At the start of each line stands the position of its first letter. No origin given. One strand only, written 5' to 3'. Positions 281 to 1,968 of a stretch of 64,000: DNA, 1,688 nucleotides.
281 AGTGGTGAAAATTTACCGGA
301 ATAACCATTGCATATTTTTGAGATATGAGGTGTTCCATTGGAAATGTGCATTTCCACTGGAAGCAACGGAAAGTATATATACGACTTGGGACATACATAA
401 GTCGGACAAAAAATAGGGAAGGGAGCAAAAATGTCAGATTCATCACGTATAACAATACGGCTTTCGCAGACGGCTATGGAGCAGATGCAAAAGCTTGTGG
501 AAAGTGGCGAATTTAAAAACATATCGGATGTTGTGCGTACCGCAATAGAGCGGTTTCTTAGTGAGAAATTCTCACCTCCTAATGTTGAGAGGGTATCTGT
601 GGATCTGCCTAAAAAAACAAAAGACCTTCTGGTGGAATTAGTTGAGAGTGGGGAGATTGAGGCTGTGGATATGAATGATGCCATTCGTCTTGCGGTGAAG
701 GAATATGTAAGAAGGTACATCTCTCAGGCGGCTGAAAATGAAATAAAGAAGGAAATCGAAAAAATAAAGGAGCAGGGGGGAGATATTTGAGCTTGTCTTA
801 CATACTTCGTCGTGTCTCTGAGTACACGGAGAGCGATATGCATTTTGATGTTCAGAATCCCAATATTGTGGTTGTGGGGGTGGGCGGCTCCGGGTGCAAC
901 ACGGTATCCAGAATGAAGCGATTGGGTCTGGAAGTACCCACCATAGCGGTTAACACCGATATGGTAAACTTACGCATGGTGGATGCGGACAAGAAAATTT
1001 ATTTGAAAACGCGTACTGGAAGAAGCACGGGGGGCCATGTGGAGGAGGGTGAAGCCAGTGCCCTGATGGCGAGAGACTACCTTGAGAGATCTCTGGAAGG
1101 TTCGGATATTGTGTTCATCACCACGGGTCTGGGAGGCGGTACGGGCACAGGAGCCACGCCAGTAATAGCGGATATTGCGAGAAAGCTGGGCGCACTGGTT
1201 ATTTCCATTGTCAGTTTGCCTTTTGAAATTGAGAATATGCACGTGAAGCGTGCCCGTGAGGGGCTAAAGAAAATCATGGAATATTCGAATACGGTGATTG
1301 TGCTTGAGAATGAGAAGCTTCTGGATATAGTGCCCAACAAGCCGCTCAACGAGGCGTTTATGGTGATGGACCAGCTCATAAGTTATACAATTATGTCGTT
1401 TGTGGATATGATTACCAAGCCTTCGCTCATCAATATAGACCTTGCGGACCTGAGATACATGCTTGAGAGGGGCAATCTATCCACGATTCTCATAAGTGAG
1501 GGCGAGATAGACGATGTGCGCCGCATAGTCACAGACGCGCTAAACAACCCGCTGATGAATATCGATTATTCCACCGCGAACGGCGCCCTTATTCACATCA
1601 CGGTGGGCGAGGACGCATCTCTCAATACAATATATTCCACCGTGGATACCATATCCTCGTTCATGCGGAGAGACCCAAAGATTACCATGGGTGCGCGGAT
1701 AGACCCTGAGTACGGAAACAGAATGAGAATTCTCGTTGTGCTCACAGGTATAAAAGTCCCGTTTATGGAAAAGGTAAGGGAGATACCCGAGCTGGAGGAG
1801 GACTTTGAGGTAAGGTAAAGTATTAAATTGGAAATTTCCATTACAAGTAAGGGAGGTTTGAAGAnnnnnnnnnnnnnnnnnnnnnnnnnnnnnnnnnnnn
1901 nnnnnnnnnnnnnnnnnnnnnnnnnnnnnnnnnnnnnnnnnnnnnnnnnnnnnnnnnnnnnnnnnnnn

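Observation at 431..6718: CdrS-like RHH - FtsZ - 1617-aa scaffold protein: a candidate three-gene division/cytoskeletal module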

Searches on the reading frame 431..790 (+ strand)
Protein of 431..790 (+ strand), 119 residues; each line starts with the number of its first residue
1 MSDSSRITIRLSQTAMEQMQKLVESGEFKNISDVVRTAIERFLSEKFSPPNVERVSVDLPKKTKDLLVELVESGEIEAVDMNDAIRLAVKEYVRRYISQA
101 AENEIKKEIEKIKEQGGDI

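Call 3: search_protein_families(library=pfam, proteins=[window:431-790:+], max_evalue=0.01)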
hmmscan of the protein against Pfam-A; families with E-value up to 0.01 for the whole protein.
window:431-790:+ (119 aa): 2 families
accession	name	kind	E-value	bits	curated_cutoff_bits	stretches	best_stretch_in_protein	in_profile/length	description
PF01402.27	RHH_1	-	7.9e-08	32.4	20.5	1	6-43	1-37/39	Ribbon-helix-helix protein, copG family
PF17723.7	RHH_8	-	5.8e-05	23.6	25.4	1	3-80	2-74/119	Ribbon-Helix-Helix transcriptional regulator family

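Call 4: search_protein_families(library=ncbifam, proteins=[window:431-790:+], max_evalue=0.01)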
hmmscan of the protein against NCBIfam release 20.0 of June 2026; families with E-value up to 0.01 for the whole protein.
window:431-790:+ (119 aa): 6 families
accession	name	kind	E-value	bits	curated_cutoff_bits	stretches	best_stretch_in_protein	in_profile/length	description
NF058555.1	TransRegCdrSHalo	equivalog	2e-10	40.5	100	1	6-46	3-43/61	transcriptional regulator CdrS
NF041793.1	ORF56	equivalog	8.2e-07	29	50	1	56-93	4-38/39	ORF56 family plasmid copy control protein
NF041551.1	YlcI_YnfO_N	subfamily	4.5e-05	23.4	30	1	4-41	2-37/42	YlcI/YnfO family protein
TIGR02606.1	antidote_CC2985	hypoth_equivalog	5.5e-05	23.1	46.2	1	8-44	3-38/70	type II toxin-antitoxin system ParD family antitoxin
NF002297.0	PRK01222.1-3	equivalog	0.0015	18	259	1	45-114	126-194/204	phosphoribosylanthranilate isomerase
NF002169.0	PRK01002.1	subfamily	0.0019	18.1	111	0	52-96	4-46/141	nickel responsive regulator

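Call 77: search_protein_families(library=padloc, proteins=[window:431-790:+], max_evalue=0.01)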
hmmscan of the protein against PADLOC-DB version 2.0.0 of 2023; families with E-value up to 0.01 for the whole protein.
window:431-790:+ (119 aa): 0 families

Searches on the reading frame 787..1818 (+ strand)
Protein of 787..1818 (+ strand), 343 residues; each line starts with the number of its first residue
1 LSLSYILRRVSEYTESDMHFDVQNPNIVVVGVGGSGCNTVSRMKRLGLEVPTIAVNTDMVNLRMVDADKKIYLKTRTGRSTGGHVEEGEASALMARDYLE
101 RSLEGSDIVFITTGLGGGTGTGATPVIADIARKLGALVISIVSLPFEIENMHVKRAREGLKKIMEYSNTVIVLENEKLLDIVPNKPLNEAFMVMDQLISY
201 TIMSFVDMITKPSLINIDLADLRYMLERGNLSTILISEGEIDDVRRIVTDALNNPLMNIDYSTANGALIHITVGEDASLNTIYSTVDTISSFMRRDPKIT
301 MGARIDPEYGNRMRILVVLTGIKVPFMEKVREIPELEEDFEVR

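Call 3: search_protein_families(library=pfam, proteins=[window:787-1818:+], max_evalue=0.01)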
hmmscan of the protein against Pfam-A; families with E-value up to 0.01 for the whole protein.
window:787-1818:+ (343 aa): 3 families
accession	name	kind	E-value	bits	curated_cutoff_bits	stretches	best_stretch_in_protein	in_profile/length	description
PF00091.31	Tubulin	-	4.9e-34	118.7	33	1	26-182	1-189/190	Tubulin/FtsZ family, GTPase domain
PF12327.13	FtsZ_C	-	4.1e-18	65.9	27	1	244-323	16-95/95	FtsZ family, C-terminal domain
PF13809.12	Tubulin_2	-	0.00068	19.4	27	0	28-70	1-43/356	Tubulin like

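Call 4: search_protein_families(library=ncbifam, proteins=[window:787-1818:+], max_evalue=0.01)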
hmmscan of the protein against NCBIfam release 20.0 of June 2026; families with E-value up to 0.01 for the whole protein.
window:787-1818:+ (343 aa): 2 families
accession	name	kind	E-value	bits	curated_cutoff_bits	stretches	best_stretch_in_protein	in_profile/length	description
TIGR00065.1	ftsZ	equivalog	1.2e-87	294.5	295.2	1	13-329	6-331/353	cell division protein FtsZ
NF006395.0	PRK08644.1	equivalog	0.0093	15.6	159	0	9-61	15-66/215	sulfur carrier protein ThiS adenylyltransferase ThiF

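Call 35: search_solved_structures(query=window:787-1818:+, max_evalue=1e-20)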
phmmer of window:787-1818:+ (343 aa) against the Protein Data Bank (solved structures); distinct sequences matched with E-value up to 1e-20: 49.
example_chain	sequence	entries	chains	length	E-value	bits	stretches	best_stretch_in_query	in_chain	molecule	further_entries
1w58_1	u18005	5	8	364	4.1e-71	242.9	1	24-323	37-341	CELL DIVISION PROTEIN FTSZ HOMOLOG 1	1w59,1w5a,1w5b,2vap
1fsz_A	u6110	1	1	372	4.4e-71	242.8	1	24-323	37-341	FTSZ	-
1w5e_A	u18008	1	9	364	6.7e-71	242.2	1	24-323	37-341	FTSZ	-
9v7v_A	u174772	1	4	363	2.5e-58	200.9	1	8-324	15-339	Cell division protein FtsZ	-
3wgj_A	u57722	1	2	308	2.5e-49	171.3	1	27-322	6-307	Cell division protein FtsZ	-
2r6r_1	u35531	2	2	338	2.8e-49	171.2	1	26-328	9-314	Cell division protein ftsZ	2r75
1rlu_A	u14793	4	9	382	7.7e-49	169.7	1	27-324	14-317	Cell division protein ftsZ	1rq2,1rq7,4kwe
14uh_A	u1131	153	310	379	1e-48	169.4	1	27-324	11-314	Cell division protein FtsZ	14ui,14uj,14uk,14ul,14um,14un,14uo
6ym9_A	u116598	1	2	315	1.2e-48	169.2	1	27-324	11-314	Cell division protein FtsZ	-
6y1u_A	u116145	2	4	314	1.5e-48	168.8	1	27-323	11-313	Cell division protein FtsZ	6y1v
6ym1_A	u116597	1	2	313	2.2e-48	168.2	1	27-321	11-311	Cell division protein FtsZ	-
2vam_A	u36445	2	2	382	3.7e-48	167.5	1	26-329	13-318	CELL DIVISION PROTEIN FTSZ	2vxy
4e6e_A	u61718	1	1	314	7.5e-48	166.5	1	27-321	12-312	Cell division protein ftsZ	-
2rhh_A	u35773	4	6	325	8.6e-48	166.3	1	26-322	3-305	Cell Division Protein ftsZ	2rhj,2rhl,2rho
5zue_A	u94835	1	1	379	9.3e-48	166.2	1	27-324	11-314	Cell division protein FtsZ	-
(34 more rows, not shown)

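Call 56: find_homologous_proteins(query=window:787-1818:+, max_evalue=1e-30)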
Query window:787-1818:+ (343 aa): 3580 proteins with E <= 1e-30 among 8000 candidates; the best 120 are listed.
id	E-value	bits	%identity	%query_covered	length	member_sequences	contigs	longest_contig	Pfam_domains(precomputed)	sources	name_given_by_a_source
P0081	1.9e-205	699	100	95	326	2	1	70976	PF00091.32,PF12327.14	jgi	-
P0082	4.6e-178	609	81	100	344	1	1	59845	PF00091.32,PF12327.14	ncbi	-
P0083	5.5e-158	543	74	100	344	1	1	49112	PF00091.32,PF12327.14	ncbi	-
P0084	4.0e-154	530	72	100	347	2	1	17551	PF00091.32,PF12327.14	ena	-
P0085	5.6e-153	527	71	100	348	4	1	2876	PF00091.32,PF12327.14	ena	-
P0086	2.9e-152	524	71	100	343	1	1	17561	PF00091.32,PF12327.14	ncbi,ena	-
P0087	8.2e-152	523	71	100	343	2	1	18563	PF00091.32,PF12327.14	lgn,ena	-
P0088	6.3e-150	517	70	100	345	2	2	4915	PF00091.32,PF12327.14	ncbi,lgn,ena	-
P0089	5.2e-147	507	70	97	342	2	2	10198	PF00091.32,PF12327.14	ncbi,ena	-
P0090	1.0e-144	500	65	100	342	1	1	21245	PF00091.32,PF12327.14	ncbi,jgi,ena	-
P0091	4.8e-142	491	68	95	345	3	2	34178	PF00091.32,PF12327.14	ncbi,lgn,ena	-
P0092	8.9e-142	490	67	99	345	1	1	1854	PF00091.32,PF12327.14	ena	-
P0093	3.3e-141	488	66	100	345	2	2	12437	PF00091.32,PF12327.14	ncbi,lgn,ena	-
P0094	5.2e-140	484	65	100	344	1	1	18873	PF00091.32,PF12327.14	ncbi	-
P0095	5.4e-140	484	65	100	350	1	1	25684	PF00091.32,PF12327.14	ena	-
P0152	3.0e-78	281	45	85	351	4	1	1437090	PF00091.32,PF12327.14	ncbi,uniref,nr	ncbi:cell division protein FtsZ [Aciduliprofundum sp. MAR08-339]|uniref:cell division protein FtsZ n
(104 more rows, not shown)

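Call 57: find_encoding_contigs(protein=P0152, flank=8000, max_places=2)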
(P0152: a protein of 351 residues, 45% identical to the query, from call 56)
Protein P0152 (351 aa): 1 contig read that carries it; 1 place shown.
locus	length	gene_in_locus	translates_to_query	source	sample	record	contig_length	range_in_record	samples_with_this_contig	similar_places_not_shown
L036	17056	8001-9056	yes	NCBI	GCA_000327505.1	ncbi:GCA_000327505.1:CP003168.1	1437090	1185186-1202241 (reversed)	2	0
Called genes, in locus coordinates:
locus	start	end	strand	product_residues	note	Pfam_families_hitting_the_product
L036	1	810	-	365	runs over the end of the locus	PF26466:DNA_primase_lrg_N, PF04104:DNA_primase_lrg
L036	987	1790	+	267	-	PF13240:Zn_Ribbon_1, PF13248:Zn_ribbon_3, PF24460:DUF7575 (weak), PF03703:bPH_2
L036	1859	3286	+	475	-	PF00682:HMGL-like, PF02436:PYC_OADA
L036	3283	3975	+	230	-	PF07758:DUF1614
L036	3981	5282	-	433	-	PF19289:PmbA_TldD_3rd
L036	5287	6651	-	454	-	PF01523:PmbA_TldD_1st, PF19290:PmbA_TldD_2nd, PF19289:PmbA_TldD_3rd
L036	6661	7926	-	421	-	PF00571:CBS, PF02482:Ribosomal_S30AE (weak)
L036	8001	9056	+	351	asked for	PF00091:Tubulin, PF12327:FtsZ_C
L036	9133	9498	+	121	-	PF01248:Ribosomal_L7Ae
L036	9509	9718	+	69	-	PF01200:Ribosomal_S28e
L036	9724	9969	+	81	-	PF01246:Ribosomal_L24e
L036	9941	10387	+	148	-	PF00334:NDK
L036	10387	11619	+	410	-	PF01142:TruD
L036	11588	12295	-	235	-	PF07155:ECF-ribofla_trS, PF12822:ECF_trnsprt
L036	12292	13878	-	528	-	PF02463:SMC_N, PF09818:ABC_ATPase (faint), PF13476:AAA_23 (faint), PF13555:AAA_29 (faint), PF20703:nSTAND1 (faint), PF00005:ABC_tran, PF00931:NB-ARC (faint), PF00005:ABC_tran, +3 more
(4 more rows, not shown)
